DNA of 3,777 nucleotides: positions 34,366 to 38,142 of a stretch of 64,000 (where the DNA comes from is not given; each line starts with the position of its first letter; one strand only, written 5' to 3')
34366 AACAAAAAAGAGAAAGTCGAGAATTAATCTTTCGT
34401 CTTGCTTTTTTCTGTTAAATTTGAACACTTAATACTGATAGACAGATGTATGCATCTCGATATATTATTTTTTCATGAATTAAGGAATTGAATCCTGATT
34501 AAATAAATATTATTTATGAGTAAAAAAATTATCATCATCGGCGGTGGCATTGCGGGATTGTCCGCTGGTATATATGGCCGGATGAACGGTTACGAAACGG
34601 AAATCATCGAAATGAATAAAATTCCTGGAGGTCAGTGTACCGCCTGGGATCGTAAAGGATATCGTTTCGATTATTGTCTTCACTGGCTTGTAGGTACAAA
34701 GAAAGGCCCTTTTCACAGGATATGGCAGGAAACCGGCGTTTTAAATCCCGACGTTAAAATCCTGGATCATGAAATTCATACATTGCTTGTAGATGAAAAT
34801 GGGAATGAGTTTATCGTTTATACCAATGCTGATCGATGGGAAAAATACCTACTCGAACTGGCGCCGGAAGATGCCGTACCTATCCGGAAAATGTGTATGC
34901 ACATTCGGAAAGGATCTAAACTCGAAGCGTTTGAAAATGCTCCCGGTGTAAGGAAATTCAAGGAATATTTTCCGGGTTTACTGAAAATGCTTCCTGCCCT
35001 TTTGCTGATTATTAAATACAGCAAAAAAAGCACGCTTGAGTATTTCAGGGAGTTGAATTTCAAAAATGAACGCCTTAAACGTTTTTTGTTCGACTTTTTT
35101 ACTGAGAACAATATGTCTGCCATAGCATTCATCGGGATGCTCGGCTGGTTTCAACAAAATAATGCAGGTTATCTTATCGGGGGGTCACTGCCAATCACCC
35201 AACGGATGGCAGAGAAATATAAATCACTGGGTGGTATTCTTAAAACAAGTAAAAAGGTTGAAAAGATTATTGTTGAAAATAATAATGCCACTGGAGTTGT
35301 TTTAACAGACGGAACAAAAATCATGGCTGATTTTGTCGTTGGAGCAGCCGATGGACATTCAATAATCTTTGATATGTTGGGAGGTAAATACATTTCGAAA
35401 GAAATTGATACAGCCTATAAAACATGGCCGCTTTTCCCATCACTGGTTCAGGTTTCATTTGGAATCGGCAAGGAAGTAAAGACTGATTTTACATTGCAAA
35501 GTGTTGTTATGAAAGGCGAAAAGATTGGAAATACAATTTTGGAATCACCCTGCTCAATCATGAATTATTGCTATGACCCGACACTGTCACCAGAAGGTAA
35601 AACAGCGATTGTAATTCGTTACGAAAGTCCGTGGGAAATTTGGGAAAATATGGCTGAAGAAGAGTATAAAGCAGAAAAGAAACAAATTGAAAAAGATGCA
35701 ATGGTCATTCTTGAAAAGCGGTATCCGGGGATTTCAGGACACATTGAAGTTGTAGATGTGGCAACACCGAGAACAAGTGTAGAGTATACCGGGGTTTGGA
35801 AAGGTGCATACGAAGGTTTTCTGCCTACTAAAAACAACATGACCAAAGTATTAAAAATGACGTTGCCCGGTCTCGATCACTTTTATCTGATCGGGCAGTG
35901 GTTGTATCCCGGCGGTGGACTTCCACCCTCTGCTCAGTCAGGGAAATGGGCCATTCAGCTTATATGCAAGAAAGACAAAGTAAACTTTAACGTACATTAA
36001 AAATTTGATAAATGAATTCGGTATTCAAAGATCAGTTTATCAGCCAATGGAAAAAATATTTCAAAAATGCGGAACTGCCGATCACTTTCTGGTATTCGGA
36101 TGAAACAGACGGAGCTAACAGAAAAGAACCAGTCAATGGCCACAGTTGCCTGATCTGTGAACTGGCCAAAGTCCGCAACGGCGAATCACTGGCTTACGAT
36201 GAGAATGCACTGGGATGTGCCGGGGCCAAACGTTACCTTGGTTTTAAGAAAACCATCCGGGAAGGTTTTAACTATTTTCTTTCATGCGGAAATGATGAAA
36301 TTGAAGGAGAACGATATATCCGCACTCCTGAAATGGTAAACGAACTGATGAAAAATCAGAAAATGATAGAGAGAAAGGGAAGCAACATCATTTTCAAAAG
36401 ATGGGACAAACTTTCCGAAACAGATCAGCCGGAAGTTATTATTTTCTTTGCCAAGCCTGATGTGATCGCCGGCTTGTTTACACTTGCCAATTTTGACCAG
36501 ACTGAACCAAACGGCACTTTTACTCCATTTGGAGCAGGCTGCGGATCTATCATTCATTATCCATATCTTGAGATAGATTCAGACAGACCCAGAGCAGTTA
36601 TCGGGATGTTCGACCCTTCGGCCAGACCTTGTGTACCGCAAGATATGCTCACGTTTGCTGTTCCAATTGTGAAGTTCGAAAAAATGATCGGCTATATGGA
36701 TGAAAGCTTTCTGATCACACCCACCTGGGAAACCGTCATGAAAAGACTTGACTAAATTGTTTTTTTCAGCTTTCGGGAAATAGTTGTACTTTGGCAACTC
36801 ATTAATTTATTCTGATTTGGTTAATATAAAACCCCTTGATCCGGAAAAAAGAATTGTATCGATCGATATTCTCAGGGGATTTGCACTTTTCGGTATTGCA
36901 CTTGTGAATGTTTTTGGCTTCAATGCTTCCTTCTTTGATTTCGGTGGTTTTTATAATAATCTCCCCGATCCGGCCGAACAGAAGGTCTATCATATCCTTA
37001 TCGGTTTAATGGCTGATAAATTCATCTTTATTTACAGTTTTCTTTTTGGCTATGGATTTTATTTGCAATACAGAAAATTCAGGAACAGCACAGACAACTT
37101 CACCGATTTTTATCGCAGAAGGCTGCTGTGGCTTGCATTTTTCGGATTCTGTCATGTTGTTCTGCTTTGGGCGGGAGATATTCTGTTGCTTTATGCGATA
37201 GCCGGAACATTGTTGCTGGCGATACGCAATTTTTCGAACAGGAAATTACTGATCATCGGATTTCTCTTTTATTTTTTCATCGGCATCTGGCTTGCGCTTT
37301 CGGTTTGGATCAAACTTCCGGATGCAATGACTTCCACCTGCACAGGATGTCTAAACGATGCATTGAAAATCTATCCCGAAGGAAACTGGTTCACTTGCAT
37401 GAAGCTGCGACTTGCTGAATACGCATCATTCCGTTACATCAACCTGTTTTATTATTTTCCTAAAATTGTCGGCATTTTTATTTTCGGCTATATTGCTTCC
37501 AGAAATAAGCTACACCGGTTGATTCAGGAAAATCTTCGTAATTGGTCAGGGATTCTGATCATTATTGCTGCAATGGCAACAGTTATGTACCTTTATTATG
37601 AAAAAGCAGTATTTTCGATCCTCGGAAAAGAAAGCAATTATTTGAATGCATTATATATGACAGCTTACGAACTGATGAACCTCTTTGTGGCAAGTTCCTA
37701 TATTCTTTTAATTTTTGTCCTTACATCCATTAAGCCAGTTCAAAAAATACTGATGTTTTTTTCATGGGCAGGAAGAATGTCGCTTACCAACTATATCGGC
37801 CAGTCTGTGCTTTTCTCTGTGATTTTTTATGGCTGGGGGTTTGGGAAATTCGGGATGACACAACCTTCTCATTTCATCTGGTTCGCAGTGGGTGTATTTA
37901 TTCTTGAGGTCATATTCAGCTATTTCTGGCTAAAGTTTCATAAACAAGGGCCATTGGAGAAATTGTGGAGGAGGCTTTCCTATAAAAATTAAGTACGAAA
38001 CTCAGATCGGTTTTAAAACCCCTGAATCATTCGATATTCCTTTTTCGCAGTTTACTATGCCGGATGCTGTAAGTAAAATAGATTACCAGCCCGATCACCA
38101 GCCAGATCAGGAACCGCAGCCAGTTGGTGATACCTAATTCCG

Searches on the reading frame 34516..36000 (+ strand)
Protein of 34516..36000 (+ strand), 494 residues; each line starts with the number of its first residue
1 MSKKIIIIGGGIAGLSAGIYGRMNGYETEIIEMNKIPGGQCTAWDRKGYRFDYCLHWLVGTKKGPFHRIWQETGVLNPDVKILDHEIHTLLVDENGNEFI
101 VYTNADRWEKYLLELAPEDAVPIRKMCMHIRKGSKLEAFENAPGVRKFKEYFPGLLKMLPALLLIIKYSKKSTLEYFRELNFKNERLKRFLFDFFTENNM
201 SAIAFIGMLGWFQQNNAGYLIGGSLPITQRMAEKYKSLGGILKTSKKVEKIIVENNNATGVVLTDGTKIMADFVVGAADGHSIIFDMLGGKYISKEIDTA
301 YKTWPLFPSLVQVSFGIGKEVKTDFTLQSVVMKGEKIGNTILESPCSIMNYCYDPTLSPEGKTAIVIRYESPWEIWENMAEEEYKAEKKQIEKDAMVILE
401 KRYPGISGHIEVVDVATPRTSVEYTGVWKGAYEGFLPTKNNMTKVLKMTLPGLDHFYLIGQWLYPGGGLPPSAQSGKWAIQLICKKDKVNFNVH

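Call 10: search_protein_families(library=pfam, proteins=[window:34516-36000:+], max_evalue=0.01)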
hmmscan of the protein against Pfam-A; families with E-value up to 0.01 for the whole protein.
window:34516-36000:+ (494 aa): 9 families
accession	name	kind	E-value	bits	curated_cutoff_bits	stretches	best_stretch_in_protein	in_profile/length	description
PF13450.12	NAD_binding_8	-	1.1e-13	51.6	21.9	1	7-72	1-67/68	NAD(P)-binding Rossmann-like domain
PF01593.30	Amino_oxidase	-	3e-12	47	19.8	1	12-404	1-366/443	Flavin containing amine oxidoreductase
PF01266.30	DAO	-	9.1e-08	32.4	27.9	1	4-42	1-39/353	FAD dependent oxidoreductase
PF07992.20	Pyr_redox_2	-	1.4e-07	31.7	26.1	1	4-42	2-41/291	Pyridine nucleotide-disulphide oxidoreductase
PF12831.13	FAD_oxidored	-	3.3e-05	23.8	27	1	5-43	2-40/416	FAD dependent oxidoreductase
PF03486.20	HI0933_like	-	7.5e-05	22.7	50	0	4-38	2-36/244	HI0933-like protein Rossmann domain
PF00890.30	FAD_binding_2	-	0.00012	21.9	20.4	0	5-39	2-36/414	FAD binding domain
PF01134.28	GIDA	-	0.001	18.6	22.1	0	4-34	1-31/391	Glucose inhibited division protein A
PF06100.17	MCRA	-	0.0041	16.5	23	0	3-49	2-54/495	MCRA family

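Call 11: search_protein_families(library=ncbifam, proteins=[window:34516-36000:+], max_evalue=0.01)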
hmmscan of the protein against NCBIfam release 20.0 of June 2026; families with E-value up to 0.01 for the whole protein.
window:34516-36000:+ (494 aa): 45 families (the best 25 are shown)
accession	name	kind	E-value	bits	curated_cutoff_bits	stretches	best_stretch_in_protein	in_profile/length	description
TIGR02730.1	carot_isom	equivalog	4.5e-32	111.5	586.9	1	5-477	3-482/493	carotenoid isomerase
TIGR02733.1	desat_CrtD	equivalog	2.1e-29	102.5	549.7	1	3-485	2-490/492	C-3',4' desaturase CrtD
TIGR02734.1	crtI_fam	subfamily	2.5e-27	95.7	238.1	1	6-488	2-493/504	phytoene desaturase family protein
NF042421.1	hydcarot_desat_CrtD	equivalog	3e-17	62.2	500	1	3-279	2-277/487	1-hydroxycarotenoid 3,4-desaturase CrtD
NF058655.1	CrtID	equivalog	1.4e-16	60.4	640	2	5-57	1-53/478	bifunctional phytoene desaturase/3,4-desaturase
NF045637.1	carotdesatCrtDProt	equivalog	2.8e-16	59.1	580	1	5-291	1-288/485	1-hydroxycarotenoid 3,4-desaturase CrtD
NF005560.0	PRK07233.1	equivalog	8.7e-12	44.6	252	2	4-59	2-57/435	hypothetical protein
NF045689.1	BCarotKetCrtO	equivalog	6.7e-11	41.4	1000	1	219-290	237-309/563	beta-carotene ketolase CrtO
TIGR03467.1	HpnE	equivalog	2.3e-09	37.1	283.05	1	5-63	1-61/430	hydroxysqualene dehydroxylase HpnE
NF005548.0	PRK07208.1-4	equivalog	3.1e-07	29.3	389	1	2-72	3-72/488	hypothetical protein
NF005313.0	PRK06847.1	subfamily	1e-06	28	372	1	3-35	5-37/375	hypothetical protein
NF033623.1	urate_HpxO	equivalog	1.4e-06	27.5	500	1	4-33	1-30/381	FAD-dependent urate hydroxylase HpxO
NF005547.0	PRK07208.1-3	equivalog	6.2e-06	25.2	380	1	2-63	4-64/465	hypothetical protein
NF008845.0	PRK11883.1-5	equivalog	6.9e-06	24.6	560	1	2-52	4-60/468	protoporphyrinogen oxidase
NF005691.0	PRK07494.1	equivalog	1.2e-05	24.1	459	0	227-281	114-166/404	UbiH/UbiF family hydroxylase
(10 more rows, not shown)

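Call 13: find_encoding_contigs(protein=window:34516-36000:+, flank=10000, max_places=6)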
Protein window:34516-36000:+ (494 aa): no gene with exactly this product is on record in the collection.

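Call 17: find_related_loci(query=window:34516-36000:+, collection=metagenome_contigs, flank=6000)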
Query window:34516-36000:+ (494 aa) in metagenome_contigs; peptide patterns used: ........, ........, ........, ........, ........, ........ (x = any residue, [..] = any of these).
299 stretches matched a pattern; 77 encode a relative of the query (tblastn E <= 1e-3); 77 distinct loci.
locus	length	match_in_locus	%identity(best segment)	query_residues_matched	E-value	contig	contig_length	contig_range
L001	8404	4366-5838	61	1-491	0e+0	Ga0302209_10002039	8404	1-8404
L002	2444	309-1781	62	1-491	0e+0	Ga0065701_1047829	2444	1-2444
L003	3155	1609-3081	62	1-491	0e+0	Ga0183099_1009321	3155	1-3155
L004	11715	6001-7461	62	5-491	0e+0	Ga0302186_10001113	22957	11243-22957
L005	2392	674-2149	60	2-493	0e+0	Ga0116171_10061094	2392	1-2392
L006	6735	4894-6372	60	2-494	0e+0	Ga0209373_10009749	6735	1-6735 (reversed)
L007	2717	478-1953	60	2-493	0e+0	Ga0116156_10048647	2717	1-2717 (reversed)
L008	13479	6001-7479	61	1-493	0e+0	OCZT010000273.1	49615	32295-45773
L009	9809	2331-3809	60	2-494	0e+0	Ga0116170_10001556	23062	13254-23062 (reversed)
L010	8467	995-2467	60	1-491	0e+0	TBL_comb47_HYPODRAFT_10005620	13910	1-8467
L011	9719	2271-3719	60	2-484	0e+0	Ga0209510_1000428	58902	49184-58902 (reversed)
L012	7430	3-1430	60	16-491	0e+0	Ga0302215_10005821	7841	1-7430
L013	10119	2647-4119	61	1-491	0e+0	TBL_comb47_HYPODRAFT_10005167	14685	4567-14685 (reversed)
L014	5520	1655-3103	61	1-483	0e+0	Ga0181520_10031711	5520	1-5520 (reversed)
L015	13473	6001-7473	60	1-491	0e+0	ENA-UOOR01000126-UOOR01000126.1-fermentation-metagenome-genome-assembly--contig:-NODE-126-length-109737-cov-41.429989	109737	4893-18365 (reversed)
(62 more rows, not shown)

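Call 31: find_homologous_proteins(query=window:34516-36000:+, max_evalue=1e-100)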
Query window:34516-36000:+ (494 aa): 2545 proteins with E <= 1e-100 among 8000 candidates; the best 120 are listed.
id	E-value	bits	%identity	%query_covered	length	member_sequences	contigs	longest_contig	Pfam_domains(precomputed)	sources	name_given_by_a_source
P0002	0.0e+0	1149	100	100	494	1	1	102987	PF01266.31,PF01593.31,PF13450.13,PF07992.21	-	-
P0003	1.1e-221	755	64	99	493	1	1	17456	PF01266.31,PF01593.31,PF13450.13,PF07992.21,PF12831.14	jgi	jgi:phytoene desaturase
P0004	3.0e-221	754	63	100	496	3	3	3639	PF01266.31,PF01593.31,PF13450.13,PF00890.31,PF07992.21,PF12831.14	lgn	-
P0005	2.7e-220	750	64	99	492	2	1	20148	PF01266.31,PF01593.31,PF13450.13,PF07992.21,PF12831.14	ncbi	-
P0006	3.4e-219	747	62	99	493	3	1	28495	PF01266.31,PF01593.31,PF13450.13,PF07992.21,PF12831.14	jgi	jgi:phytoene desaturase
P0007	4.2e-219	747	62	99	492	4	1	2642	PF01266.31,PF01593.31,PF13450.13,PF00890.31,PF07992.21,PF12831.14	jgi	jgi:phytoene dehydrogenase-like protein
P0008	4.7e-219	746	63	99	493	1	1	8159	PF01266.31,PF01593.31,PF13450.13,PF07992.21,PF12831.14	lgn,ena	-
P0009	1.5e-218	745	63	99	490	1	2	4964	PF01266.31,PF01593.31,PF13450.13,PF07992.21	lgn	-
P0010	9.6e-218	742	64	99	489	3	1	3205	PF01266.31,PF01593.31,PF13450.13,PF00890.31,PF07992.21,PF12831.14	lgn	-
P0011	1.6e-217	741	62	99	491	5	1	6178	PF01266.31,PF01593.31,PF13450.13,PF07992.21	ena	-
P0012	4.3e-216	737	62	99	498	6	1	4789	PF01266.31,PF01593.31,PF13450.13,PF07992.21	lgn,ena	-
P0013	1.0e-215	735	60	99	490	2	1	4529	PF01266.31,PF01593.31,PF13450.13,PF07992.21,PF03486.21,PF12831.14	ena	-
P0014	8.1e-215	732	61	99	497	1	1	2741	PF01266.31,PF01593.31,PF13450.13,PF07992.21,PF12831.14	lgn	-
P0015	2.7e-214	731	63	99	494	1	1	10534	PF01266.31,PF01593.31,PF13450.13,PF07992.21,PF12831.14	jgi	jgi:phytoene dehydrogenase-like protein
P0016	4.2e-214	730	62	99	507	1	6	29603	PF01266.31,PF01593.31,PF13450.13,PF07992.21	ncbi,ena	-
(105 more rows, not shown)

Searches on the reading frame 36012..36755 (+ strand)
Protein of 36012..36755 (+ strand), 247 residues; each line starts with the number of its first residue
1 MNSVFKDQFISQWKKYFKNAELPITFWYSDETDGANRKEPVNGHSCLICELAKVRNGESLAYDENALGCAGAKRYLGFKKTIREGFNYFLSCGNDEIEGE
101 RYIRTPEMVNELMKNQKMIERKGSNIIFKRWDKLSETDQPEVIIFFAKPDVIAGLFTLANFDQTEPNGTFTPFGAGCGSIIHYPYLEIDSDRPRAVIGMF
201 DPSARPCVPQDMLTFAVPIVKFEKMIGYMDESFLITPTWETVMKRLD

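Call 10: search_protein_families(library=pfam, proteins=[window:36012-36755:+], max_evalue=0.01)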
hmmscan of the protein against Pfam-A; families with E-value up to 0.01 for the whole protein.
window:36012-36755:+ (247 aa): 1 family
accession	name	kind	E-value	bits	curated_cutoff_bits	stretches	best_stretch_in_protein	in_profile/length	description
PF02596.20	DUF169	-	1.7e-29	103.6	27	1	35-226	28-207/209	Uncharacterised ArCR, COG2043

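Call 11: search_protein_families(library=ncbifam, proteins=[window:36012-36755:+], max_evalue=0.01)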
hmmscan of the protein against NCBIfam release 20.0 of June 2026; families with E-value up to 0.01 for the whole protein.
window:36012-36755:+ (247 aa): 0 families

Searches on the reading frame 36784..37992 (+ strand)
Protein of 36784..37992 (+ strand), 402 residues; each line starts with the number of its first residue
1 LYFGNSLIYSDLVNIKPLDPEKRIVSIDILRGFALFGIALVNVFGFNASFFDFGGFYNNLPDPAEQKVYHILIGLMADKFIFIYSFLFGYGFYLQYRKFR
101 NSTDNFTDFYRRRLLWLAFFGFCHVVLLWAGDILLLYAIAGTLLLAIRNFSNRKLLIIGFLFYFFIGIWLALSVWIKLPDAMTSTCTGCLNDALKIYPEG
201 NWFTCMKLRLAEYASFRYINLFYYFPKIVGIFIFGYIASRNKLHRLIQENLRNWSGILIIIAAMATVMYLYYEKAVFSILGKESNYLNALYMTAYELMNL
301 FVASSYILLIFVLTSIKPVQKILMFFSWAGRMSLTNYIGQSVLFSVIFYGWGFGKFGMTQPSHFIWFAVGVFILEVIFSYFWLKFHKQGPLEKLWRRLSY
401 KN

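Call 61: search_protein_families(library=pfam, proteins=[window:36784-37992:+], max_evalue=0.01)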
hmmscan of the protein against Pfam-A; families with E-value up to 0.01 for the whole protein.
window:36784-37992:+ (402 aa): 1 family
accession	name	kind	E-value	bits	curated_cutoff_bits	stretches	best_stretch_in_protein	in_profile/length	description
PF04235.18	DUF418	-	9.9e-35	120.3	23.6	1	240-401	3-162/163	Protein of unknown function (DUF418)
